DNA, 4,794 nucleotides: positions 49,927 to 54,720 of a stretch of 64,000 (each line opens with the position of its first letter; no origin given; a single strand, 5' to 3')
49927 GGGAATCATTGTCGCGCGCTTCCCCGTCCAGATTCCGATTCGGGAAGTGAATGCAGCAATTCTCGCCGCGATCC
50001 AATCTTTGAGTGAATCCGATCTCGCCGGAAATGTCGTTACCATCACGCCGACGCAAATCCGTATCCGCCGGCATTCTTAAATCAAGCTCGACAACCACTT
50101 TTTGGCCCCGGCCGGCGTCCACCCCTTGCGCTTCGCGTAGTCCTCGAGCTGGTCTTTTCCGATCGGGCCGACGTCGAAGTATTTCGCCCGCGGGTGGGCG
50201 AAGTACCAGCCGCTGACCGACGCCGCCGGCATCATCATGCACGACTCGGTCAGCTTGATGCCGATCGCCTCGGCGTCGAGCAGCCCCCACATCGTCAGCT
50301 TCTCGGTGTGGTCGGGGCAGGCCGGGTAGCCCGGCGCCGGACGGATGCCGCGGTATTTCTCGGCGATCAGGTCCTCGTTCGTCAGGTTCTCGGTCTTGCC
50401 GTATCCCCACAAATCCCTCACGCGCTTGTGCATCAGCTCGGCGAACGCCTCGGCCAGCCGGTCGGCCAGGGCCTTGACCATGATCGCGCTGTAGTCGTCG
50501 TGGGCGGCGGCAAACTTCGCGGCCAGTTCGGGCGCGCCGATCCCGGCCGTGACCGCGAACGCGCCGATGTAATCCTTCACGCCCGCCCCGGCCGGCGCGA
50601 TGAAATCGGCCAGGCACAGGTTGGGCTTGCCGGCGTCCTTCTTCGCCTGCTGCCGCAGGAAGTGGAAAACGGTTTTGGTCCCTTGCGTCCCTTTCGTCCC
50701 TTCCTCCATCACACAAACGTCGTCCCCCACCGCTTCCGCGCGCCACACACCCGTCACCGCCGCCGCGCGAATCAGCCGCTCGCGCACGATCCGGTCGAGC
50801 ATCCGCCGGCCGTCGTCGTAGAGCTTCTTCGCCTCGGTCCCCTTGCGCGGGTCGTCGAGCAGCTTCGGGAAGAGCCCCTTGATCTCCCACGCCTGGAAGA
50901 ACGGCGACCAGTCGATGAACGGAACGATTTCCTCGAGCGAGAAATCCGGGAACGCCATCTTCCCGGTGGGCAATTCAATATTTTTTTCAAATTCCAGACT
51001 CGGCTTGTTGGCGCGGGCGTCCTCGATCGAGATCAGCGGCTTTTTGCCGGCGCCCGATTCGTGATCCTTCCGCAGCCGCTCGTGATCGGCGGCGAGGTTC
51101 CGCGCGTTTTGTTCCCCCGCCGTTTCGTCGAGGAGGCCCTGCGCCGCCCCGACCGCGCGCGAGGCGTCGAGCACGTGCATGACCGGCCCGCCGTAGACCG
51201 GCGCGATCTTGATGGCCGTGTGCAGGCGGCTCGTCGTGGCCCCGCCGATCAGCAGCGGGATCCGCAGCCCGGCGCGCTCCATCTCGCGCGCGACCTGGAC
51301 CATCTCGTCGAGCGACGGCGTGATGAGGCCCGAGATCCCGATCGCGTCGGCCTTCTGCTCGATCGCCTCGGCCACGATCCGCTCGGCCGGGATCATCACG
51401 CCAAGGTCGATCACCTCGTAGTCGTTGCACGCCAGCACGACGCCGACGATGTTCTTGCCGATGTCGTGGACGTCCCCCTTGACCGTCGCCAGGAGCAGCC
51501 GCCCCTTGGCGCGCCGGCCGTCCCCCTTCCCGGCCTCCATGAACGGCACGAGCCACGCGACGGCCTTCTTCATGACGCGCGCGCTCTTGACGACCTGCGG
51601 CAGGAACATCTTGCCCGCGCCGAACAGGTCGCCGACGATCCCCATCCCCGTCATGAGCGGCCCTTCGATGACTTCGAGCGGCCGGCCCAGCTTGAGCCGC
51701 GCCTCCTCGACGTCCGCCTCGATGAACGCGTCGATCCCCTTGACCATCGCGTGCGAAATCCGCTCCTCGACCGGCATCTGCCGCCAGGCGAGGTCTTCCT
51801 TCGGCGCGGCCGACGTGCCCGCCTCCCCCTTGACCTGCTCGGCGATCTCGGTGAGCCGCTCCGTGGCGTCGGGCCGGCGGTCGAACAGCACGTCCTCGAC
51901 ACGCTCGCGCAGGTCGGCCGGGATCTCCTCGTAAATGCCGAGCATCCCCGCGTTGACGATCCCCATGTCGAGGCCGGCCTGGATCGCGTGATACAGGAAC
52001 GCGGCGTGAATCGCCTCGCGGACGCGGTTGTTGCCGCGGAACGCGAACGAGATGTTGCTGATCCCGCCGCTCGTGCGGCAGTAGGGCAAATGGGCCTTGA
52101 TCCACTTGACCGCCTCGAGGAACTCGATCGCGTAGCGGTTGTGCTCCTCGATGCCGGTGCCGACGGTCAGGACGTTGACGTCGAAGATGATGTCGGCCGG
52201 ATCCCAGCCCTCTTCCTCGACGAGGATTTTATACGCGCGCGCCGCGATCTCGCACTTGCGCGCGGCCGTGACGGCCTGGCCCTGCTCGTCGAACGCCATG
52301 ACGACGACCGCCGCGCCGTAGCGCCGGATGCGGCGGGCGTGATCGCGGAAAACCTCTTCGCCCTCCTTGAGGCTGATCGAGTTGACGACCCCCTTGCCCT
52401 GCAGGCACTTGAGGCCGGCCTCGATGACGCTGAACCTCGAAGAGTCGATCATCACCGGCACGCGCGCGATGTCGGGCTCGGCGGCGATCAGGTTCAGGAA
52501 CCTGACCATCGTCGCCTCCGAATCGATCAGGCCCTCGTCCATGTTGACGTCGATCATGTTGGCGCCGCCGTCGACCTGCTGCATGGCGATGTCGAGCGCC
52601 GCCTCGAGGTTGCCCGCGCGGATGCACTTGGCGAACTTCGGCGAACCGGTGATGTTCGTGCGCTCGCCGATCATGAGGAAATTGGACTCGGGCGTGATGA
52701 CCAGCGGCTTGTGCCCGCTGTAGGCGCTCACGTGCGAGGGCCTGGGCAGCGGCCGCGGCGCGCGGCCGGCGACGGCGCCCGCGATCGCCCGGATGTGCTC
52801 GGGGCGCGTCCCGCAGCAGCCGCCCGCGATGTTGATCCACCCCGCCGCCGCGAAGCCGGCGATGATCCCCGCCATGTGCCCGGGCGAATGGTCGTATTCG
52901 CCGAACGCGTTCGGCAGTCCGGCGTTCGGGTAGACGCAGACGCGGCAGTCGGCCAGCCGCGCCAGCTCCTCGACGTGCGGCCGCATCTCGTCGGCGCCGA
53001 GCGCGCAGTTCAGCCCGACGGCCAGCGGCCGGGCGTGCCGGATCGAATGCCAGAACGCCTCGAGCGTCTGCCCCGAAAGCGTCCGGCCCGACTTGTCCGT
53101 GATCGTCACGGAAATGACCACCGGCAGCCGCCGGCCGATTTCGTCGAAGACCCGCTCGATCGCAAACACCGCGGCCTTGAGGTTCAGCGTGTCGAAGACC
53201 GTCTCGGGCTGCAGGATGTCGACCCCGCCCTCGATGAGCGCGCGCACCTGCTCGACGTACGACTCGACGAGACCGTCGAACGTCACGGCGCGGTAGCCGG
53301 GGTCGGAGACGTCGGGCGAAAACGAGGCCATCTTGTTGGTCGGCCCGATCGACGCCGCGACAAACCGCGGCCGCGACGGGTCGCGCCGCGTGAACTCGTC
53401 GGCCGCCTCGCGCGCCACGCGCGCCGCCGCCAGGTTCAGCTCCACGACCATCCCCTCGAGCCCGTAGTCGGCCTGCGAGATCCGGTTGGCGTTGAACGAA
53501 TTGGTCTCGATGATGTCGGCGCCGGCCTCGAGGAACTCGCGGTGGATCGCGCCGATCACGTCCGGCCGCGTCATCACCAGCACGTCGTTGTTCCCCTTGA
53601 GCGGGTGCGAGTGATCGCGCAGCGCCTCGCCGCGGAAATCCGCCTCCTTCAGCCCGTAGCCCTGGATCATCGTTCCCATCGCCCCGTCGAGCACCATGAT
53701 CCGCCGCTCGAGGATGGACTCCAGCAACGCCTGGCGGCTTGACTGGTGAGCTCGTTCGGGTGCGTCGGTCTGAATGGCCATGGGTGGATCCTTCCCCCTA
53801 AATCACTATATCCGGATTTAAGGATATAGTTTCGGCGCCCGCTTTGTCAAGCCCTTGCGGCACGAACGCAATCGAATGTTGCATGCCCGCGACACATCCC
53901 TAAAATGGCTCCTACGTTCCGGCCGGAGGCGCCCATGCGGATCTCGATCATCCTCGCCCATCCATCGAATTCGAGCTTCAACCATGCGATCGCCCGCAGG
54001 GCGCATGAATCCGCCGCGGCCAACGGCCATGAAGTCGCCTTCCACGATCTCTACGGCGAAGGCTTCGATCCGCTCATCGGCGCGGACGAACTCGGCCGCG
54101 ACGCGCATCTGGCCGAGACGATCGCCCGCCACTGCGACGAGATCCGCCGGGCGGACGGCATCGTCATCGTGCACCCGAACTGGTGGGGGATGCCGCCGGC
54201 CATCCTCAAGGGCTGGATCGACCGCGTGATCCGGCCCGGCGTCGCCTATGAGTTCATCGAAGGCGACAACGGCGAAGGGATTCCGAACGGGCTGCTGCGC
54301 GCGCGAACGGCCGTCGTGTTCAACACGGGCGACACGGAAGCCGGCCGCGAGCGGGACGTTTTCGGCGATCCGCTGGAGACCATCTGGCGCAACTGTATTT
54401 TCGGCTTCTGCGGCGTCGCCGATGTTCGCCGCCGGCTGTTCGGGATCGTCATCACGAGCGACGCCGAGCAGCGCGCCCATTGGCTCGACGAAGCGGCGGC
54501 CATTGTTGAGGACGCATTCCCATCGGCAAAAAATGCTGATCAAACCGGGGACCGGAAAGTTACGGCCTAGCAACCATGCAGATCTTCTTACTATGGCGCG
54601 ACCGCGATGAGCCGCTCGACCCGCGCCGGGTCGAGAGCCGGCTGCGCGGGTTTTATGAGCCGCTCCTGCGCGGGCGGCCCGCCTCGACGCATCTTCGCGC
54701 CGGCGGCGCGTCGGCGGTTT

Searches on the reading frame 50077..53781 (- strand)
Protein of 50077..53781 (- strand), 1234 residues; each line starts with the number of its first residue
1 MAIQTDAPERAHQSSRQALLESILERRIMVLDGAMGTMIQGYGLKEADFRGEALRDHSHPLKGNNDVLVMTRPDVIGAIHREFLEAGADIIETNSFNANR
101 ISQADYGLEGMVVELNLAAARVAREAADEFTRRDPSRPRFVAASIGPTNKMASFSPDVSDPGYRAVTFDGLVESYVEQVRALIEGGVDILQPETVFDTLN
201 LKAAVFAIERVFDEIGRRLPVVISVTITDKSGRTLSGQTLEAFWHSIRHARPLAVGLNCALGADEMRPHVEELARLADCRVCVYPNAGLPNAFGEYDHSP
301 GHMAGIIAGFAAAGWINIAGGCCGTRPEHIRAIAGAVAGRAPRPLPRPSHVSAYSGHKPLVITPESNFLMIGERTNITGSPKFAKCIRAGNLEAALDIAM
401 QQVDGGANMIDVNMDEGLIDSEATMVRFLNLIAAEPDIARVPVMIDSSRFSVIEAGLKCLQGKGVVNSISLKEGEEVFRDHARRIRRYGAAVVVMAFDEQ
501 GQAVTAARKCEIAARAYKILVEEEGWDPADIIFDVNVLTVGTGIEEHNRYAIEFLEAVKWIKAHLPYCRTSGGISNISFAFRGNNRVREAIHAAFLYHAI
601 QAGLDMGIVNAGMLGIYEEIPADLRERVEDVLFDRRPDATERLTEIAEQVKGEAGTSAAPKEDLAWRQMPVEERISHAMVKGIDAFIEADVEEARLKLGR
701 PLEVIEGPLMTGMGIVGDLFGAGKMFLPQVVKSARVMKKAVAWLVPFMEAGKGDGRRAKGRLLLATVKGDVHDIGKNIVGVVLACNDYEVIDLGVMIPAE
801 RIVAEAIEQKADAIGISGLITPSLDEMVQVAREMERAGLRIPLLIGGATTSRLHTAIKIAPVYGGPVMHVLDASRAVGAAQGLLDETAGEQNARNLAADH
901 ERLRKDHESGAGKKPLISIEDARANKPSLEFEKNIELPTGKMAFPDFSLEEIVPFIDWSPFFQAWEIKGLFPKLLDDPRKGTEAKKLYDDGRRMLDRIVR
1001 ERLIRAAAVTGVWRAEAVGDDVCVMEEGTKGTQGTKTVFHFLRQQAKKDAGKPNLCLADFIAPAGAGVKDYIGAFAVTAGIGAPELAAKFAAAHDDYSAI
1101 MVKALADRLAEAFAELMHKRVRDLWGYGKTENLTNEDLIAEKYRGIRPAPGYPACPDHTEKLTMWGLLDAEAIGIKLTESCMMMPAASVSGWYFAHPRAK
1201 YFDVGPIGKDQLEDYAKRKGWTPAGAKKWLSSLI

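Call 58: search_protein_families(library=pfam, proteins=[window:50077-53781:-], max_evalue=0.0001)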
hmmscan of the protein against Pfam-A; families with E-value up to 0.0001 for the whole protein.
window:50077-53781:- (1234 aa): 5 families
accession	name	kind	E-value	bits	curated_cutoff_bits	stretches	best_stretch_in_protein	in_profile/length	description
PF02965.22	Met_synt_B12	-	2.3e-122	408.1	25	1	949-1220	2-273/273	Vitamin B12 dependent methionine synthase, activation domain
PF02574.22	S-methyl_trans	-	4.5e-96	322.5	22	1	29-337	1-283/283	Homocysteine S-methyltransferase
PF00809.28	Pterin_bind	-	2.5e-56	191.5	25.5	1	372-610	1-244/244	Pterin binding enzyme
PF02607.22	B12-binding_2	-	2e-23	82.8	23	1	671-744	1-73/74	B12 binding domain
PF02310.24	B12-binding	-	1.1e-20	74.1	32.1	1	761-850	2-91/121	B12 binding domain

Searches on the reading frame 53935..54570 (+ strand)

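Call 58: search_protein_families(library=pfam, proteins=[window:53935-54570:+], max_evalue=0.0001)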
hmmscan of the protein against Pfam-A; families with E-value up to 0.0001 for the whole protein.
window:53935-54570:+ (211 aa): 2 families
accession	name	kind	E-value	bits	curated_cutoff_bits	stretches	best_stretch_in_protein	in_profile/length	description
PF02525.22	Flavodoxin_2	-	6.5e-36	124.3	27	1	1-187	1-194/198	Flavodoxin-like fold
PF03358.20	FMN_red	-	4.3e-15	56.1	24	1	1-132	1-115/152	NADPH-dependent FMN reductase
